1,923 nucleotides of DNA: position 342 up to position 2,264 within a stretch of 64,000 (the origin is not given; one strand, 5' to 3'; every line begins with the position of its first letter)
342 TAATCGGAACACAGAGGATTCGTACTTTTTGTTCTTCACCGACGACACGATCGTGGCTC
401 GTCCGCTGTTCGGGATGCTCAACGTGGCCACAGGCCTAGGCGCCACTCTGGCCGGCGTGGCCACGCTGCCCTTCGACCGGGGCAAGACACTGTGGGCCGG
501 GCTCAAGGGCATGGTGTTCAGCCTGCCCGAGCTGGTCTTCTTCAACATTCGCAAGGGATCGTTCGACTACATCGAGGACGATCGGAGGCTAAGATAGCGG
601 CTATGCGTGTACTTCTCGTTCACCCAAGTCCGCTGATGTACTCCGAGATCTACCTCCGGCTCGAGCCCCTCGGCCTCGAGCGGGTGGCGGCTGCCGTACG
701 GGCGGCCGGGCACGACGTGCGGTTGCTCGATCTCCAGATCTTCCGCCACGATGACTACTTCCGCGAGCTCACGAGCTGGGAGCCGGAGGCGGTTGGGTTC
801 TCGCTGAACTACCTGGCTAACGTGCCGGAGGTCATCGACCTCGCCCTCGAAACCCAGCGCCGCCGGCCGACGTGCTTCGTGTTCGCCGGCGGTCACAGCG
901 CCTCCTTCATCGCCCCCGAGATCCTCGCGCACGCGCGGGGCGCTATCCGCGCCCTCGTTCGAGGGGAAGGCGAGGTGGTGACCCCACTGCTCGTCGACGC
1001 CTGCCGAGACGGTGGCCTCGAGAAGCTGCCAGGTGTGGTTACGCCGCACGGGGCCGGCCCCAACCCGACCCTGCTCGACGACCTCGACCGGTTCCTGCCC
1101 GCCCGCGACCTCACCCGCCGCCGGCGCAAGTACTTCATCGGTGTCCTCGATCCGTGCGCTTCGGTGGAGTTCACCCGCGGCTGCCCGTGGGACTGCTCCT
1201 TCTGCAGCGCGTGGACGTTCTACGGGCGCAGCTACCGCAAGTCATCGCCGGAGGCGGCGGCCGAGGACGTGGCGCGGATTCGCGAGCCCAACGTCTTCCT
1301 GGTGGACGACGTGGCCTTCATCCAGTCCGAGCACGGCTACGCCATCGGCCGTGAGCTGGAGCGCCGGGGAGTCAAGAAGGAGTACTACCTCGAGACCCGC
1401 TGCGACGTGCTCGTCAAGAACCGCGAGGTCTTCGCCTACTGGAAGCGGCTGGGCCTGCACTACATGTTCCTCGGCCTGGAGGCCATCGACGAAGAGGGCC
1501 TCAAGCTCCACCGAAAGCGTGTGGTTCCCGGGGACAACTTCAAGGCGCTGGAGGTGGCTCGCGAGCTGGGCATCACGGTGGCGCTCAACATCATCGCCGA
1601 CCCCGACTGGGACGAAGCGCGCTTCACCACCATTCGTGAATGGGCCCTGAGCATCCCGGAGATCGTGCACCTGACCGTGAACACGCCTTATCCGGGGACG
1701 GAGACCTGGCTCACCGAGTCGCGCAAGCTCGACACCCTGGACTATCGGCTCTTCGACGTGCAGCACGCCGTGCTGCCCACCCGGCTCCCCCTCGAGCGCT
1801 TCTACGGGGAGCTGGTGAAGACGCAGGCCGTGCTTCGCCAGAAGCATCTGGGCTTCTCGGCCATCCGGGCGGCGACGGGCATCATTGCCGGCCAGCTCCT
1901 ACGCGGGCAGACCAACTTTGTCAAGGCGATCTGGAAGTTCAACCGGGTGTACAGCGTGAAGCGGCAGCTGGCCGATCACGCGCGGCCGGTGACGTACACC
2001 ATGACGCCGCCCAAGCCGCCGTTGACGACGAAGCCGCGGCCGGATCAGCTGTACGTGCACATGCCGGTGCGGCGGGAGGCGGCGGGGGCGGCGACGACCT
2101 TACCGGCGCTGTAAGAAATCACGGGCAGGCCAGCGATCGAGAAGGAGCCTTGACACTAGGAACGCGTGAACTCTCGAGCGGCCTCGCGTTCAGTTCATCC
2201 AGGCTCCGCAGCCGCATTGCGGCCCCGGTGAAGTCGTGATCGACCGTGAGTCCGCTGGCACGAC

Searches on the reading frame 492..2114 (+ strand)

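Call 54: search_protein_families(library=pfam, proteins=[window:492-2114:+], max_evalue=0.0001)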
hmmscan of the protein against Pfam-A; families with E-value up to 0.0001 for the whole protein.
window:492-2114:+ (540 aa): 2 families
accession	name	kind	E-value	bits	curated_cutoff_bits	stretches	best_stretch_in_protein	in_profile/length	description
PF04055.27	Radical_SAM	-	4.8e-18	66.3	29.5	1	225-384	1-165/166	Radical SAM superfamily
PF02310.24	B12-binding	-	2.4e-17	63.3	32.1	1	52-164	7-117/121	B12 binding domain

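Call 56: search_protein_families(library=ncbifam, proteins=[window:492-2114:+], max_evalue=1e-8)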
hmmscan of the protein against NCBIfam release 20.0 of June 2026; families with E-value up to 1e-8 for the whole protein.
window:492-2114:+ (540 aa): 14 families
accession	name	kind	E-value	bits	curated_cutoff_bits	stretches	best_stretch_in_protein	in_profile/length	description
TIGR04367.1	HpnR_B12_rSAM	equivalog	7.9e-259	859.1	650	1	38-525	1-489/490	hopanoid C-3 methylase HpnR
TIGR02026.1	BchE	equivalog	2.8e-34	118.8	481.35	1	39-451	1-430/497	magnesium-protoporphyrin IX monomethyl ester anaerobic oxidative cyclase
TIGR04072.2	rSAM_ladder_B12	equivalog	2e-18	66.2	360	1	58-366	17-326/443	lipid biosynthesis B12-binding/radical SAM protein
TIGR04385.1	B12_rSAM_cofa1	equivalog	3.8e-15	56.1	450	1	55-366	16-341/438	B12 lower ligand biosynthesis radical SAM protein BzaD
NF050148.1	rSAM_ApyD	equivalog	1.5e-14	53.3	750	1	59-368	24-345/645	RiPP biosynthesis radical SAM protein ApyD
TIGR03471.1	HpnJ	equivalog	3.4e-14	52.6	577.6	1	190-406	161-384/472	hopanoid biosynthesis associated radical SAM protein HpnJ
TIGR03975.1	rSAM_ocin_1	subfamily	4.9e-13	48.4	281.85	1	89-395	120-434/606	RiPP maturation radical SAM C-methyltransferase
NF040542.1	rSAM_RCCLKC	equivalog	1.4e-11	44.2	450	1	58-369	12-330/423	arsinothricin biosynthesis radical SAM protein ArsL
TIGR04013.1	B12_SAM_MJ_1487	hypoth_equivalog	3.8e-11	42.5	251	1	100-264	46-193/382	TIGR04013 family B12-binding domain/radical SAM domain-containing protein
TIGR04014.1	B12_SAM_MJ_0865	equivalog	1.3e-10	40.7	360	0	114-264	57-202/434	methyl-coenzyme M reductase glutamine C-methyltransferase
NF040546.1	rSAM_CUAEP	equivalog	4.9e-10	38.7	500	1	57-373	11-325/468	CUAEP/CCAEP-tail radical SAM (seleno)protein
NF038361.1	rSAM_Sden_1168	equivalog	1.1e-09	37.4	575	0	36-283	61-340/560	Sden_1168 family B12-binding radical SAM P-methyltransferase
NF033070.1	rSAM_AprD4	equivalog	4.2e-09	35.8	500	1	57-405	40-386/456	AprD4 family radical SAM diol-dehydratase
TIGR04295.1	B12_rSAM_oligo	hypoth_equivalog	7.3e-09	34.8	400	0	59-384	25-358/422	TIGR04295 family B12-binding domain-containing radical SAM protein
